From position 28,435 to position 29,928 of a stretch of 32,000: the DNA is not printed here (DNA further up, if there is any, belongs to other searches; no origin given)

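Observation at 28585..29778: Deaminase-type amidohydrolase translationally coupled between arfA and arfC: candidate for the unassigned deaminase step (or an ArfB substitute) of archaeal riboflavin biosynthesis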

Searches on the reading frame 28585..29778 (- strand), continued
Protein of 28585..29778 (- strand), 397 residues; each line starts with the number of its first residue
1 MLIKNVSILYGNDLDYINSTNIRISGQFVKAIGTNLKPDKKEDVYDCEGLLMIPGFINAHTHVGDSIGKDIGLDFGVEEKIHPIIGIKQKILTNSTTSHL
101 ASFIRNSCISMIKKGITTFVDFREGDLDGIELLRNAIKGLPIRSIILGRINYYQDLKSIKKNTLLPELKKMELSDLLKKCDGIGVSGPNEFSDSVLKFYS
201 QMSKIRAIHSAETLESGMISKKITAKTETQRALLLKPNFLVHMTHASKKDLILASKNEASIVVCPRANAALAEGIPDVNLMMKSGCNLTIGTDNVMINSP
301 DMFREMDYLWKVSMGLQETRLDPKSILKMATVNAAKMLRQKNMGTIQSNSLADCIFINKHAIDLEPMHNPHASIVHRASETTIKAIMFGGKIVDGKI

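Call 49: find_encoding_contigs(protein=P0448, flank=6000, max_places=1)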
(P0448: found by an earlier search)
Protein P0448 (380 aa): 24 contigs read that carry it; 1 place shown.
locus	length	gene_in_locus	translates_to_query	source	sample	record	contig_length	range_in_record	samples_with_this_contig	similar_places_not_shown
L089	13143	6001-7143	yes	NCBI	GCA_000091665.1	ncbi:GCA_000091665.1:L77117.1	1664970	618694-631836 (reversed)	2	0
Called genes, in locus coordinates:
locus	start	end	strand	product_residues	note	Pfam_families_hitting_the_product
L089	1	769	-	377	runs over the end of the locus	-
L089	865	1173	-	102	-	-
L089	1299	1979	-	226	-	PF00977:His_biosynth, PF05690:ThiG (weak)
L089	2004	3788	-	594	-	PF00149:Metallophos, PF04042:DNA_pol_E_B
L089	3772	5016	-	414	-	PF04104:DNA_primase_lrg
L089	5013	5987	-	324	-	PF21088:MS_channel_1st, PF00924:MS_channel_2nd, PF21082:MS_channel_3rd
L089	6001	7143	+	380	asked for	PF01979:Amidohydro_1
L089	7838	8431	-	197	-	PF00475:IGPD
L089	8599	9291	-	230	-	PF01269:Fibrillarin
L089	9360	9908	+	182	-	PF06173:DUF986 (weak)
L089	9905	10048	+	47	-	-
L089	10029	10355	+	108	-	-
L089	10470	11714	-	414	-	PF21667:Nop5_N, PF01798:Nop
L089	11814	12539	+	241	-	PF00899:ThiF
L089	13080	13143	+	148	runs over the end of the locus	PF01090:Ribosomal_S19e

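Call 51: search_solved_structures(query=window:28585-29778:-, max_evalue=0.00001, show_alignments=1)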
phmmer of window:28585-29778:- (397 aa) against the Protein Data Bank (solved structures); distinct sequences matched with E-value up to 0.00001: 12.
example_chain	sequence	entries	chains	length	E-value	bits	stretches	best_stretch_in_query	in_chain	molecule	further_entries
4dyk_A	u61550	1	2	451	1.7e-19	73.2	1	228-392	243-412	AMIDOHYDROLASE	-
4gbd_A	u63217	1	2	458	1.8e-19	73.1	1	228-392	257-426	Putative uncharacterized protein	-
4v1x_A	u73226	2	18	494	7.3e-17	64.5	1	238-393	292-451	ATRAZINE CHLOROHYDROLASE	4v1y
4dzh_A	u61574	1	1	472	3e-15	59.2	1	239-391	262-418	AMIDOHYDROLASE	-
3lnp_A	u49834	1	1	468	2.3e-14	56.4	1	46-391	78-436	Amidohydrolase family Protein OLEI01672_1_465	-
4f0r_A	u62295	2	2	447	7.9e-12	48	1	228-390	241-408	5-methylthioadenosine/S-adenosylhomocysteine deaminase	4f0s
3hpa_A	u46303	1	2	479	4.6e-11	45.5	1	253-393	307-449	AMIDOHYDROLASE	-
1p1m_A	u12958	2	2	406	8.2e-11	44.6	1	264-392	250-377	Hypothetical protein TM0936 | Uncharacterized protein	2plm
1j6p_A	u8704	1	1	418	9e-11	44.5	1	264-392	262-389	METAL-DEPENDENT HYDROLASE OF CYTOSINEDEMANIASE/CHLOROHYDROLASE FAMILY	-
7ww2_A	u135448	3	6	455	2.9e-10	42.8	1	246-379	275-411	8-oxoguanine deaminase | Hydroxydechloroatrazine ethylaminohydrolase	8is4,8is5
2i9u_A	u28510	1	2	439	2.4e-08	36.5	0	236-310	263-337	Cytosine/guanine deaminase related protein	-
2paj_A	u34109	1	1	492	4.5e-07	32.3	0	241-312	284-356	putative cytosine/guanine deaminase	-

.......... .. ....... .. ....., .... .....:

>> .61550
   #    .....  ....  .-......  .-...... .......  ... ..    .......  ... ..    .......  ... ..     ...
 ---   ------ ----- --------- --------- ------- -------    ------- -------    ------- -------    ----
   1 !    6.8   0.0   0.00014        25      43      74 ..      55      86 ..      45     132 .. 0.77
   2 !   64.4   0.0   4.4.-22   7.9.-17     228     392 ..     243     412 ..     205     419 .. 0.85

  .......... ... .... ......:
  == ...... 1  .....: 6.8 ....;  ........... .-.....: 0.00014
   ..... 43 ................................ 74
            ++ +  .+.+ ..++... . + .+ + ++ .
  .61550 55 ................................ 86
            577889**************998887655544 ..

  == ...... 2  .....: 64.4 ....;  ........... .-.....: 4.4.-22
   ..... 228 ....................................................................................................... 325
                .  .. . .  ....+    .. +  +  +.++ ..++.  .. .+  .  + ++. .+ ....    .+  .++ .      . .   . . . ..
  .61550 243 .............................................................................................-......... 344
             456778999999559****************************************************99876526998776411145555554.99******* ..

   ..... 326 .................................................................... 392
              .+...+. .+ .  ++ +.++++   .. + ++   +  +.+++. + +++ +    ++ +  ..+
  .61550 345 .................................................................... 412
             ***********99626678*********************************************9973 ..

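Call 57: find_encoding_contigs(protein=P0131, flank=6000, max_places=1)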
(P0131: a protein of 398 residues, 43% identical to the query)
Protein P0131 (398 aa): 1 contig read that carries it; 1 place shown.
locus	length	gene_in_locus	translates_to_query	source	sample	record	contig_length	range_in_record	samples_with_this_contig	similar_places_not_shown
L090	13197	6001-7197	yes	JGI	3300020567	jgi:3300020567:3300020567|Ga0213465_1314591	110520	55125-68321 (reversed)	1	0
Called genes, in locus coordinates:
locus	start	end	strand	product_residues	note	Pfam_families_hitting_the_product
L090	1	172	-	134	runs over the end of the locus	PF00411:Ribosomal_S11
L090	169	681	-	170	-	PF00163:Ribosomal_S4, PF01479:S4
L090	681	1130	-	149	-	PF00416:Ribosomal_S13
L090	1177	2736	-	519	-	PF01642:MM_CoA_mutase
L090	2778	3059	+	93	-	-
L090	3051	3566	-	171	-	PF01944:SpoIIM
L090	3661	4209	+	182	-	PF12822:ECF_trnsprt (weak), PF02632:BioY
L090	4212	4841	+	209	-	PF00677:Lum_binding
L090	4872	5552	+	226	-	PF00926:DHBP_synthase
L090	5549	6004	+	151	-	PF00885:DMRL_synthase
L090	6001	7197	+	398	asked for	PF07969:Amidohydro_3 (faint), PF01979:Amidohydro_1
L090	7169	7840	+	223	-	PF01872:RibD_C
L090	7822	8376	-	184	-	PF12822:ECF_trnsprt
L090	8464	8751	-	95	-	PF01022:HTH_5 (weak), PF25212:HVO_A0114 (weak)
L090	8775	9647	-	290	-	PF00809:Pterin_bind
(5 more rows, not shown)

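Call 58: find_encoding_contigs(protein=P0408, flank=6000, max_places=1)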
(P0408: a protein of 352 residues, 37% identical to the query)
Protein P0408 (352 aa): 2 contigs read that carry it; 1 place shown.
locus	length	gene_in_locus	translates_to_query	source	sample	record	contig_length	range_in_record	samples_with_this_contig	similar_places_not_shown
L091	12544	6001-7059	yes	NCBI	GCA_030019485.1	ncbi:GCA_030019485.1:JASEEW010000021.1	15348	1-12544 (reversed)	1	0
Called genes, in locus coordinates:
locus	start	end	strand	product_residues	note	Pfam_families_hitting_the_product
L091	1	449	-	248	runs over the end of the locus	PF00239:Resolvase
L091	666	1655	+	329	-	PF01336:tRNA_anti-codon (weak)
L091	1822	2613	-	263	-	PF00590:TP_methylase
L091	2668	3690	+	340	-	PF18093:Trm5_N, PF25133:TYW2_N_2, PF02005:TRM, PF02475:TRM5-TYW2_MTfase, PF03602:Cons_hypoth95, PF05175:MTS, PF06325:PrmA, PF13847:Methyltransf_31, +5 more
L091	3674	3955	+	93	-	-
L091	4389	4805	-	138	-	PF02308:MgtC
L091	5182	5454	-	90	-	PF01918:Alba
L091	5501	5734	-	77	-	PF01037:AsnC_trans_reg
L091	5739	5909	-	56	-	PF12797:Fer4_2 (weak), PF12837:Fer4_6 (weak), PF13237:Fer4_10, PF00037:Fer4, PF12838:Fer4_7, PF13187:Fer4_9, PF25160:LdpA_Fe-S-bd, PF00037:Fer4, +7 more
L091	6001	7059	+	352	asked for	PF01979:Amidohydro_1, PF07969:Amidohydro_3 (weak)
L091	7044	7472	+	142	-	PF00582:Usp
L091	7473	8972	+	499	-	PF00587:tRNA-synt_2b, PF03129:HGTP_anticodon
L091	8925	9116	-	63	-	-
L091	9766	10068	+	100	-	-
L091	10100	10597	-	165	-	PF11848:DUF3368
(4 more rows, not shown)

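Call 59: find_encoding_contigs(protein=P0149, flank=6000, max_places=1)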
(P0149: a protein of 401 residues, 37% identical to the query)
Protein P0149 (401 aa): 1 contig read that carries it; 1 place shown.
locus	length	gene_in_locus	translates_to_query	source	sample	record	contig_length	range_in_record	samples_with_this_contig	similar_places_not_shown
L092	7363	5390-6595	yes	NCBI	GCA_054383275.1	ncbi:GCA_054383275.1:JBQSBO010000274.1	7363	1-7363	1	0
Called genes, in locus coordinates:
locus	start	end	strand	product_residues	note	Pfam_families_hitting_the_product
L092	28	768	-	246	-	PF00514:Arm (faint), PF12717:Cnd1 (faint), PF13513:HEAT_EZ (faint), PF13646:HEAT_2 (weak), PF03130:HEAT_PBS (faint), PF22964:ZER1-like_2nd (faint), PF02985:HEAT (faint), PF13646:HEAT_2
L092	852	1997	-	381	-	PF00478:IMPDH (faint), PF03060:NMO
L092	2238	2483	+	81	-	PF12773:DZR (weak), PF13248:Zn_ribbon_3, PF13240:Zn_Ribbon_1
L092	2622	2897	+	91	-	-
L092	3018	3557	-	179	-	PF19288:CofH_C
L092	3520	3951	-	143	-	PF04055:Radical_SAM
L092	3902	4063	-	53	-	-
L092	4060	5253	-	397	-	PF04055:Radical_SAM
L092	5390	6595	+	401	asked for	PF01979:Amidohydro_1, PF07969:Amidohydro_3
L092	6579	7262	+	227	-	PF01872:RibD_C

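Call 60: find_homologous_proteins(query=L081:7847-8608:+, max_evalue=0.00001)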
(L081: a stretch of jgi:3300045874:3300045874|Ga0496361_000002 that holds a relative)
Query L081:7847-8608:+ (253 aa): 2225 proteins with E <= 0.00001 among 8000 candidates; the best 120 are listed.
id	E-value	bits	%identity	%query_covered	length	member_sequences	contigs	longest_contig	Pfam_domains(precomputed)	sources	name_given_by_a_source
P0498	6.1e-154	529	100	100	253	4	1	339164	PF02633.20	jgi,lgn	jgi:creatinine amidohydrolase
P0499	1.6e-94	334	68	93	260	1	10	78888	PF02633.20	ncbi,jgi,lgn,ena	ncbi:MAG: mycofactocin biosynthesis peptidyl-dipeptidase MftE [Nitrososphaerota archaeon]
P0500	1.7e-35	141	42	86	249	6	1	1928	PF02633.20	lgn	-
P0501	2.4e-33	134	37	90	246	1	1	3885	PF02633.20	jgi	-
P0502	6.7e-33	133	37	92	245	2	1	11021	PF02633.20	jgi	jgi:creatinine amidohydrolase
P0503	4.2e-32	130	37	91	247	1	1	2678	PF02633.20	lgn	-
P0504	1.3e-29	122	35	92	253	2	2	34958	PF02633.20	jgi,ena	-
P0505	2.5e-29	121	37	91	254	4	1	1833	PF02633.20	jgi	-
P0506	3.6e-29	120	38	87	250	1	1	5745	PF02633.20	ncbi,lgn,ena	-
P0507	5.3e-29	120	36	91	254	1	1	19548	PF02633.20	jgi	jgi:creatinine amidohydrolase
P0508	8.3e-29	119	40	82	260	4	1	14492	PF02633.20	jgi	jgi:creatinine amidohydrolase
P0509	1.8e-27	115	40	91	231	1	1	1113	PF02633.20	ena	-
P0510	2.3e-27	115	34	92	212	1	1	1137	PF02633.20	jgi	jgi:creatinine amidohydrolase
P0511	2.7e-27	114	38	93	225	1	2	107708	PF02633.20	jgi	jgi:creatinine amidohydrolase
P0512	5.5e-27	113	39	81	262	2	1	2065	PF02633.20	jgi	jgi:creatinine amidohydrolase/Fe(II)-dependent formamide hydrolase-like protein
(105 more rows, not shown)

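Call 61: search_protein_families(library=ncbifam, proteins=[L081:7847-8608:+], max_evalue=0.001)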
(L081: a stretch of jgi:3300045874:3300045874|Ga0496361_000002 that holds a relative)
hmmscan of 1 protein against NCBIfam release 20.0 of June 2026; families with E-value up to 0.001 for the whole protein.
L081:7847-8608:+ (253 aa): 4 families
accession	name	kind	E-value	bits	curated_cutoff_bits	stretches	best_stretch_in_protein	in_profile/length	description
TIGR03964.1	mycofact_creat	equivalog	4.4e-37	127.8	172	1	18-240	15-225/228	mycofactocin biosynthesis peptidyl-dipeptidase MftE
TIGR04448.1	creatininase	equivalog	2.6e-23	82.9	235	1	8-231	4-241/246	creatininase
NF041098.2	diketo_inos_hlase_IolN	equivalog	3.8e-11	42.6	245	1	20-165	28-180/307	3-dehydro-scyllo-inosose hydrolase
NF033501.0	ArfB_arch_rifla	equivalog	7.4e-05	22.6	180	1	20-113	19-111/219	2-amino-5-formylamino-6-ribosylaminopyrimidin-4(3H)-one 5'-monophosphate deformylase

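Call 62: predict_structure(alignment_id=A1)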
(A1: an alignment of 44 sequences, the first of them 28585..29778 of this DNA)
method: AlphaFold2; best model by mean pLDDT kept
length: 397 residues; sequences in the alignment: 44
mean_pLDDT: 96.1   pTM: 0.94
mean pLDDT of the five models: 96.1, 96.1, 96.0, 95.6, 95.3
residues with pLDDT >= 90: 371; 70-90: 26; 50-70: 0; < 50: 0
segments of 3 or more residues with pLDDT < 50: none
pLDDT, mean of each block of 10 residues (from residue 1): 98 98 97 92 93 99 95 83 88 95 98 99 96 98 98 95 98 97 97 98 97 95 97 98 98 98 96 92 98 95 98 91 98 98 97 98 96 98 98 97
secondary structure, 60 per line:
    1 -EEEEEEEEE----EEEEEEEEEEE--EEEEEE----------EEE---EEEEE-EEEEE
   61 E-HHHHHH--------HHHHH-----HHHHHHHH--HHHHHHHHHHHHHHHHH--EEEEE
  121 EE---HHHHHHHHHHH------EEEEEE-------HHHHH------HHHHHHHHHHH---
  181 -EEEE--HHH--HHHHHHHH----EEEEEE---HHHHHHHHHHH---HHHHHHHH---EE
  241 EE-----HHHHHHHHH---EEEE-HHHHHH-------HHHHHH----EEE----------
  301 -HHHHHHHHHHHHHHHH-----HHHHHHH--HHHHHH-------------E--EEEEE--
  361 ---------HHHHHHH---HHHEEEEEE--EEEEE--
elements in order: E2-10 E15-25 E28-33 E44-46 E50-54 E56-61 H63-68 H77-81 H87-94 H97-113 E116-122 H126-136 E143-148 H156-160 H167-177 E182-185 H193-200 E205-210 H214-224 H228-235 E239-242 H248-256 E260-263 H265-270 H278-283 E288-290 H302-317 H323-329 H332-337 E354-358 H370-376 E383-388 E391-395

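Call 64: fold_search(model_id=the predicted structure, library=pdb)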
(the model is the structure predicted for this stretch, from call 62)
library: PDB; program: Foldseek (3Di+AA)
matches with E <= 10: 1651; with E <= 0.001: 483
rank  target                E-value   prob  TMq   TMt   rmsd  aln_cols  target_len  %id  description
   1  4gbd_A                1.1e-27  1.00  0.83  0.76   3.9       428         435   18  Crystal Structure Of Adenosine Deaminase From Pseudomonas Aeruginosa Pao1 with bound Zn and methylthio-coformycin (released 2013-06-12)
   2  3lnp                  1.0e-26  1.00  0.84  0.76   4.3       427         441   22  Crystal Structure of Amidohydrolase family Protein OLEI01672_1_465 from Oleispira antarctica (released 2010-02-16)
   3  4dyk_A                1.8e-26  1.00  0.83  0.76   4.5       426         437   18  Crystal structure of an adenosine deaminase from pseudomonas aeruginosa pao1 (target nysgrc-200449) with bound zn (released 2012-03-14)
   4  8is4_B                4.6e-26  1.00  0.84  0.75   3.9       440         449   19  Structure of an Isocytosine specific deaminase Vcz in complexed with 5-FU (released 2023-08-30)
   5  7ww2_A                7.5e-26  1.00  0.84  0.75   4.0       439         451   18  Structure of an Isocytosine specific deaminase Vcz (released 2023-02-22)
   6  4dzh                  1.1e-25  1.00  0.79  0.72   4.7       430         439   19  Crystal structure of an adenosine deaminase from xanthomonas campestris (target nysgrc-200456) with bound zn (released 2012-03-21)
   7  8is4_A                1.1e-25  1.00  0.86  0.76   3.5       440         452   18  Structure of an Isocytosine specific deaminase Vcz in complexed with 5-FU (released 2023-08-30)
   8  5hmf_B                1.6e-25  1.00  0.84  0.74   4.0       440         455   16  Crystal structure of triazine hydrolase variant (P214T/Y215H/E241Q) (released 2016-11-02)
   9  3ls9_A                2.0e-25  1.00  0.84  0.74   4.0       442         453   16  Crystal structure of atrazine chlorohydrolase TrzN from Arthrobacter aurescens TC1 complexed with zinc (released 2010-07-21)
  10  5hme_B                3.6e-25  1.00  0.82  0.72   4.7       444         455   16  Crystal structure of Triazine Hydrolase variant (P214T/Y215H) (released 2016-11-02)
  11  7ww2_B                4.8e-25  1.00  0.84  0.75   3.9       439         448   18  Structure of an Isocytosine specific deaminase Vcz (released 2023-02-22)
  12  4gbd_B                5.1e-25  1.00  0.84  0.77   4.3       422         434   18  Crystal Structure Of Adenosine Deaminase From Pseudomonas Aeruginosa Pao1 with bound Zn and methylthio-coformycin (released 2013-06-12)
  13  1p1m                  6.5e-25  1.00  0.80  0.79   4.4       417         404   21  Structure of Thermotoga maritima amidohydrolase TM0936 bound to Ni and methionine (released 2003-04-29)
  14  4v1x_B                2.7e-24  1.00  0.85  0.72   5.6       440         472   19  The structure of the hexameric atrazine chlorohydrolase, AtzA (released 2015-03-11)
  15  5hmd_B                3.3e-24  1.00  0.82  0.72   4.6       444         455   16  Crystal structure of triazine hydrolase variant (Y215H/E241Q) (released 2016-11-02)
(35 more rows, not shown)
